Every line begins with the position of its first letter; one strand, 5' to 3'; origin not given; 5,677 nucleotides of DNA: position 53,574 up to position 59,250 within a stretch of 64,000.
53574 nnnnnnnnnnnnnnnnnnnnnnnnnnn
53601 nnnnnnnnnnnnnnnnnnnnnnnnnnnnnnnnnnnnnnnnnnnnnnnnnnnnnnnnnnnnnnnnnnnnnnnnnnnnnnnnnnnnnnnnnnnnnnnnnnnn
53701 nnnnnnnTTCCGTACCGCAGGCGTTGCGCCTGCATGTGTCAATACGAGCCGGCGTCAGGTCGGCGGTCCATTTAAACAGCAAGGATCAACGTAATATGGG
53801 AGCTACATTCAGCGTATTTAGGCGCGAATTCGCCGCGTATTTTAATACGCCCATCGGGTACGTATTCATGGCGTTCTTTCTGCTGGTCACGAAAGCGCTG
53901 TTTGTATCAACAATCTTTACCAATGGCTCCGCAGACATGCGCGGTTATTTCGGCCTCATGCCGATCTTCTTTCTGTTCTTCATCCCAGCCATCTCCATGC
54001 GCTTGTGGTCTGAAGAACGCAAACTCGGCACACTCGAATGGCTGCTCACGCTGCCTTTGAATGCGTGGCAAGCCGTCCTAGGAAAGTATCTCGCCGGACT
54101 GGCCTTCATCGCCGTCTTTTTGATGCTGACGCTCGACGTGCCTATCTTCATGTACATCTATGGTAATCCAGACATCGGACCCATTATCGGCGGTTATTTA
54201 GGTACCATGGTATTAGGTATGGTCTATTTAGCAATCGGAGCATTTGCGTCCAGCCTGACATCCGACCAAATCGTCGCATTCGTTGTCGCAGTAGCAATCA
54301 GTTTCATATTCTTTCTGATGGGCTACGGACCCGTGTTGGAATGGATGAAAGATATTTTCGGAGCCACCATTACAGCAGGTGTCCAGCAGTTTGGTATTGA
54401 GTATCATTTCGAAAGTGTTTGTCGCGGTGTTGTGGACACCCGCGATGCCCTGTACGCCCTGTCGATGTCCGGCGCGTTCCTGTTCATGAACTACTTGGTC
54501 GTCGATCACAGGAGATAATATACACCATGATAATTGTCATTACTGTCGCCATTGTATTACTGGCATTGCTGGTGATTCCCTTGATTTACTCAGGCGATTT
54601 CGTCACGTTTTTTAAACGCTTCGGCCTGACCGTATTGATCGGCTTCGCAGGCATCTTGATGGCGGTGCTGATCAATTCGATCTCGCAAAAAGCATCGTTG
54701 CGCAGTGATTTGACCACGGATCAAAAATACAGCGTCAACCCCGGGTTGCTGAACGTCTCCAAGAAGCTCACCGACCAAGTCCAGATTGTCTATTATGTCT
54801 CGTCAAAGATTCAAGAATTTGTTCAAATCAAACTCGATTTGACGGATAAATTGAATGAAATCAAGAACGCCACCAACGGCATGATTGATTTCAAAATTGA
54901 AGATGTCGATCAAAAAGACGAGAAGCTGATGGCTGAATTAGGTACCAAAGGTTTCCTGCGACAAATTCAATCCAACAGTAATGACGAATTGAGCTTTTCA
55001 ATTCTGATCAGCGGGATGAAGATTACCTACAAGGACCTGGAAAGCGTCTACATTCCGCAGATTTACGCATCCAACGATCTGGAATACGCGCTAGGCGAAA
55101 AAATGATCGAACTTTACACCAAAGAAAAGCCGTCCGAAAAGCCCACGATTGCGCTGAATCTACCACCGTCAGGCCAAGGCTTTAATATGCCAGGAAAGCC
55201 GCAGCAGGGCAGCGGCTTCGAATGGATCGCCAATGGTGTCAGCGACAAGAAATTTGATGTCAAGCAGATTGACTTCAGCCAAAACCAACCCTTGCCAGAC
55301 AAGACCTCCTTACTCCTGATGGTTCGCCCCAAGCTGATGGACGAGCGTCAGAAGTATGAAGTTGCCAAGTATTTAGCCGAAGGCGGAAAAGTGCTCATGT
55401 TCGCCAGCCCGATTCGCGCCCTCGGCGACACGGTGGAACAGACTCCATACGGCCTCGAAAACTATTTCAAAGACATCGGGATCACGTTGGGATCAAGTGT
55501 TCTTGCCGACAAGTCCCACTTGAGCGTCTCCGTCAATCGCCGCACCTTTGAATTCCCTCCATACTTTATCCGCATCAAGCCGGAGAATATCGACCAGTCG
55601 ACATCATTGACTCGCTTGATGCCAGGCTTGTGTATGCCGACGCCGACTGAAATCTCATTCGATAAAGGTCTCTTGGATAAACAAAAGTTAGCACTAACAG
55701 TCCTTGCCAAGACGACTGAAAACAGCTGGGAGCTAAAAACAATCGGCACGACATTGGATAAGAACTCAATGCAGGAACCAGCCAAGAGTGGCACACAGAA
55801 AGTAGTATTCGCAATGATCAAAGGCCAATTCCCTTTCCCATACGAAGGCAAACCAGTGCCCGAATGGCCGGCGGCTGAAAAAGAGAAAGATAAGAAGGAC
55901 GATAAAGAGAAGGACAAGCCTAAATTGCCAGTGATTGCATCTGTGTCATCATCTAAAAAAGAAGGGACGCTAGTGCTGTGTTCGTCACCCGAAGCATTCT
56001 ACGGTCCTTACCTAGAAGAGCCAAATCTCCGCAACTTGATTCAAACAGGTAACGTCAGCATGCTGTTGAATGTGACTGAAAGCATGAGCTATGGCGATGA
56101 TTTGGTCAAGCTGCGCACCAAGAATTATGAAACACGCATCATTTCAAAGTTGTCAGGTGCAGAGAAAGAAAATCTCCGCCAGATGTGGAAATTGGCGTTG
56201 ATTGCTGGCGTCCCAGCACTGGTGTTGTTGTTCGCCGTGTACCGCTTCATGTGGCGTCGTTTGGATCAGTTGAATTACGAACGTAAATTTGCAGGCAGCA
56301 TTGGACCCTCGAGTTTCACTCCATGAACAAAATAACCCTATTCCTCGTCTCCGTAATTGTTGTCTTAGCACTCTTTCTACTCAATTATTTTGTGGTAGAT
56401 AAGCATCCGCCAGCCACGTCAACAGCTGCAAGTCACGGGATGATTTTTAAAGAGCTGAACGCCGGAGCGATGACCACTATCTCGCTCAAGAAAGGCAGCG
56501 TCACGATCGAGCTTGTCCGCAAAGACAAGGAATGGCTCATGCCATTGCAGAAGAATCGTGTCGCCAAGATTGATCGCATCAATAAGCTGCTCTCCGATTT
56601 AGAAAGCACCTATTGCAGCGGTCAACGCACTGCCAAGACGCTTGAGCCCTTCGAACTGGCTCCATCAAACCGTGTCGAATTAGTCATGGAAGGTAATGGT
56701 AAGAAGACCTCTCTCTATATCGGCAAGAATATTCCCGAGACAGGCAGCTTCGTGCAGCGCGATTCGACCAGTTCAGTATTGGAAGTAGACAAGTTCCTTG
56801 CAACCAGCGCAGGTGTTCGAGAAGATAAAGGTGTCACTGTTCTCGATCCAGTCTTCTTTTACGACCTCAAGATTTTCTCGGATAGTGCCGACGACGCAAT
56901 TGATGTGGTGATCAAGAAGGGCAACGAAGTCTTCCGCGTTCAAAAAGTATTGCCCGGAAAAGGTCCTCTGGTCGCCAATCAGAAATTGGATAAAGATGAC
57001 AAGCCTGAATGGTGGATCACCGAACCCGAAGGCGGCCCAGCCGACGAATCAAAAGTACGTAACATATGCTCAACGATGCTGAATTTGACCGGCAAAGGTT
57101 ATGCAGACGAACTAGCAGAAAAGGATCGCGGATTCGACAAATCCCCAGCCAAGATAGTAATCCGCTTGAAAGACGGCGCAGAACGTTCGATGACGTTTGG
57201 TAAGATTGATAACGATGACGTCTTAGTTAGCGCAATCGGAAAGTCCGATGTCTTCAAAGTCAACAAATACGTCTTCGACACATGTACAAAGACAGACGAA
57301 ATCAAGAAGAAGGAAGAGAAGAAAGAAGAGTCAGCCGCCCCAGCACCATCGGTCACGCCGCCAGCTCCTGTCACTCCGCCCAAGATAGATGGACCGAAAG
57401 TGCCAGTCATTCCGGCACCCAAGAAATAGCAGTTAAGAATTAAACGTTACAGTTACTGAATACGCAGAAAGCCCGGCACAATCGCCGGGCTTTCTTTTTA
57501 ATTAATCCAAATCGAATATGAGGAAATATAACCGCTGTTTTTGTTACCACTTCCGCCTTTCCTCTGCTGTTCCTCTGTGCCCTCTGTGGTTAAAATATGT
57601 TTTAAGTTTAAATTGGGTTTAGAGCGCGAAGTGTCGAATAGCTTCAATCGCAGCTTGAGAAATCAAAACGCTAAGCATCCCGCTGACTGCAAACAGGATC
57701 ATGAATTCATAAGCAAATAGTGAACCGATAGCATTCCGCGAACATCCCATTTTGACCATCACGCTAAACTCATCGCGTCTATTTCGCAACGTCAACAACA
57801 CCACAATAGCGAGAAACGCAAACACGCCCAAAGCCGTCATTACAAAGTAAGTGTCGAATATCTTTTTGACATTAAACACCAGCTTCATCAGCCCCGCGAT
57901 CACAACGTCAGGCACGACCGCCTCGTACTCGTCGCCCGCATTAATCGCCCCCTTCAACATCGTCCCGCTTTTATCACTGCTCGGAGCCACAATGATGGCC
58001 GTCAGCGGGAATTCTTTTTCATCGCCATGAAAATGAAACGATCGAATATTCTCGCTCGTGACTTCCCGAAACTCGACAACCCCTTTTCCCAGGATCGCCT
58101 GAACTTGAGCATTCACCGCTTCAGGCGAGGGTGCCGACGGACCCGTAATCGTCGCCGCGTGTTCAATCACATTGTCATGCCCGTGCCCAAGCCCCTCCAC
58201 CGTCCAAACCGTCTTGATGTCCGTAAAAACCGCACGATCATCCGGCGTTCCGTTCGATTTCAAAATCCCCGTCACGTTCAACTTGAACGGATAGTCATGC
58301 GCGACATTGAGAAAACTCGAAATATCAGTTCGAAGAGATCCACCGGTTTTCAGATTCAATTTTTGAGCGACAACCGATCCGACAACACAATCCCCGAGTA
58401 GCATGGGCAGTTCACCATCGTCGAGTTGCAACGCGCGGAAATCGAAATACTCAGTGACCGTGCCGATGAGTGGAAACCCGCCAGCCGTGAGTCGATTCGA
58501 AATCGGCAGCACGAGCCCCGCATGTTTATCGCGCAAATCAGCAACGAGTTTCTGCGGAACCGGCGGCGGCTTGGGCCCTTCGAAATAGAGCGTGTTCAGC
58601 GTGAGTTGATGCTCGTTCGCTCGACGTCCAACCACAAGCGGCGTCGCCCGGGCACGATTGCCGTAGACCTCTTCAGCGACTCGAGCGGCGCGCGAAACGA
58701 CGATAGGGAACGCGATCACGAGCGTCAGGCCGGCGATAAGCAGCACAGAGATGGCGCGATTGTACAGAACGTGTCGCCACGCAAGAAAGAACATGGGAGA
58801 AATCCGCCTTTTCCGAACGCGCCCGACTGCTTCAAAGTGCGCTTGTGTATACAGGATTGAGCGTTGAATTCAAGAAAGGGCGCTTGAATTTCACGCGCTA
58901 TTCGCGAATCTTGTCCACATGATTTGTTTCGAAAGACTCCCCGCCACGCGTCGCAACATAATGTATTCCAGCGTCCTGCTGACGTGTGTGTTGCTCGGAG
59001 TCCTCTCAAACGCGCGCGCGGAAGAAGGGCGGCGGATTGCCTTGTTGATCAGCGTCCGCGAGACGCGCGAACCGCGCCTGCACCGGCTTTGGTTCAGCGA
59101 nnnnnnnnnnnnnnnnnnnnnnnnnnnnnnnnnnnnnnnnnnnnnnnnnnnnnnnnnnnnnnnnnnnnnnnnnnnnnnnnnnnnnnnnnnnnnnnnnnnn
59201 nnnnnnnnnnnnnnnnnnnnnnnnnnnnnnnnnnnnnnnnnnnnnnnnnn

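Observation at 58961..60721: Exported caspase-like protease fused to a PstS-derived binding domain that has lost the phosphate ligands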

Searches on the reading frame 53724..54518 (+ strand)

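Call 13: search_protein_families(library=pfam, proteins=[window:53724-54518:+], max_evalue=0.001)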
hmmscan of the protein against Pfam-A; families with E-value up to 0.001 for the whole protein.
window:53724-54518:+ (264 aa): 5 families
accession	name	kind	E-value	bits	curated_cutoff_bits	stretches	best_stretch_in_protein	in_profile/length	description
PF12679.13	ABC2_membrane_2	-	2.4e-11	43.8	27.2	1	89-219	84-218/283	ABC-2 family transporter protein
PF12698.13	ABC2_membrane_3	-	2.4e-09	37.2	31.6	1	74-203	163-291/347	ABC-2 family transporter protein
PF01061.29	ABC2_membrane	-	2.6e-07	30.9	26.9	1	28-200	3-178/211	ABC-2 type transporter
PF13346.12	ABC2_membrane_5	-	8.6e-06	25.9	25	1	58-199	21-160/205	ABC-2 family transporter protein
PF12730.13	ABC2_membrane_4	-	2.2e-05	25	27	1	47-199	18-178/179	ABC-2 family transporter protein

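Call 53: search_protein_families(library=ncbifam, proteins=[window:53724-54518:+], max_evalue=0.00001)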
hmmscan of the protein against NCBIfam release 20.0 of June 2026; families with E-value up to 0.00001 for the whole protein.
window:53724-54518:+ (264 aa): 1 family
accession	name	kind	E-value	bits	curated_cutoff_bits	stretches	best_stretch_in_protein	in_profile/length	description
TIGR03518.1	ABC_perm_GldF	equivalog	3.1e-56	191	288.5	1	29-260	2-237/240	gliding motility-associated ABC transporter permease subunit GldF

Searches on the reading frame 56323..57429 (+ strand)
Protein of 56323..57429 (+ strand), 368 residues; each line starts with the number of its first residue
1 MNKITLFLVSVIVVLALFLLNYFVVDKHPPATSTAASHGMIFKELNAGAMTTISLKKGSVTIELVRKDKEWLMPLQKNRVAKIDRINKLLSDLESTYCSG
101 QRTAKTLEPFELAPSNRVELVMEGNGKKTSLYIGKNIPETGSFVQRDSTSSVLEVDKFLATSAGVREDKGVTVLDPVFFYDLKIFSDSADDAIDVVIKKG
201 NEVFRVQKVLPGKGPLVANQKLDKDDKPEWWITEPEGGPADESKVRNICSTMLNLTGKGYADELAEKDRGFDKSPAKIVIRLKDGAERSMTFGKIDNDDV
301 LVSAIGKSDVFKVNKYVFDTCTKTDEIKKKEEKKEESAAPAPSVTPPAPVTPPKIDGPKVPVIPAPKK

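Call 3: search_protein_families(library=pfam, proteins=[window:56323-57429:+], max_evalue=0.01)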
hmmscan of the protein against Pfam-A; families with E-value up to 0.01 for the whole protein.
window:56323-57429:+ (368 aa): 1 family
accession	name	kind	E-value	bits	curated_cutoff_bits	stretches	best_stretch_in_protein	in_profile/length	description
PF14238.11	DUF4340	-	1.9e-16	61.2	25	2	83-212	13-135/183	Domain of unknown function (DUF4340)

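Call 53: search_protein_families(library=ncbifam, proteins=[window:56323-57429:+], max_evalue=0.00001)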
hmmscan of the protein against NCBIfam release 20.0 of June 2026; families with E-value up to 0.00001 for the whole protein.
window:56323-57429:+ (368 aa): 0 families

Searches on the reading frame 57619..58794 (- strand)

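Call 3: search_protein_families(library=pfam, proteins=[window:57619-58794:-], max_evalue=0.01)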
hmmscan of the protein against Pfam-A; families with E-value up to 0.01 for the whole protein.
window:57619-58794:- (391 aa): 1 family
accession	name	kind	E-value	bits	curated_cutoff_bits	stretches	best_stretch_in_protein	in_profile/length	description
PF02687.27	FtsX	-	1.6e-05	25.3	25.5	1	317-386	4-73/120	FtsX-like permease C-terminal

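Call 4: search_protein_families(library=ncbifam, proteins=[window:57619-58794:-], max_evalue=0.01)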
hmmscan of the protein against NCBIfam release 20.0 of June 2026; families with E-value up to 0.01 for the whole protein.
window:57619-58794:- (391 aa): 0 families

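Call 57: search_protein_families(library=padloc, proteins=[window:57619-58794:-], max_evalue=0.01)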
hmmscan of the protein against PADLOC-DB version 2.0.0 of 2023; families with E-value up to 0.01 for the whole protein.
window:57619-58794:- (391 aa): 0 families

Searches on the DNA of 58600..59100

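Call 76: search_rna_families(source=window, start=58600, end=59100, threshold=evalue, max_evalue=1)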
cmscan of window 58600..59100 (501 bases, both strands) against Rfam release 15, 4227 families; matches with E-value up to 1: 0.
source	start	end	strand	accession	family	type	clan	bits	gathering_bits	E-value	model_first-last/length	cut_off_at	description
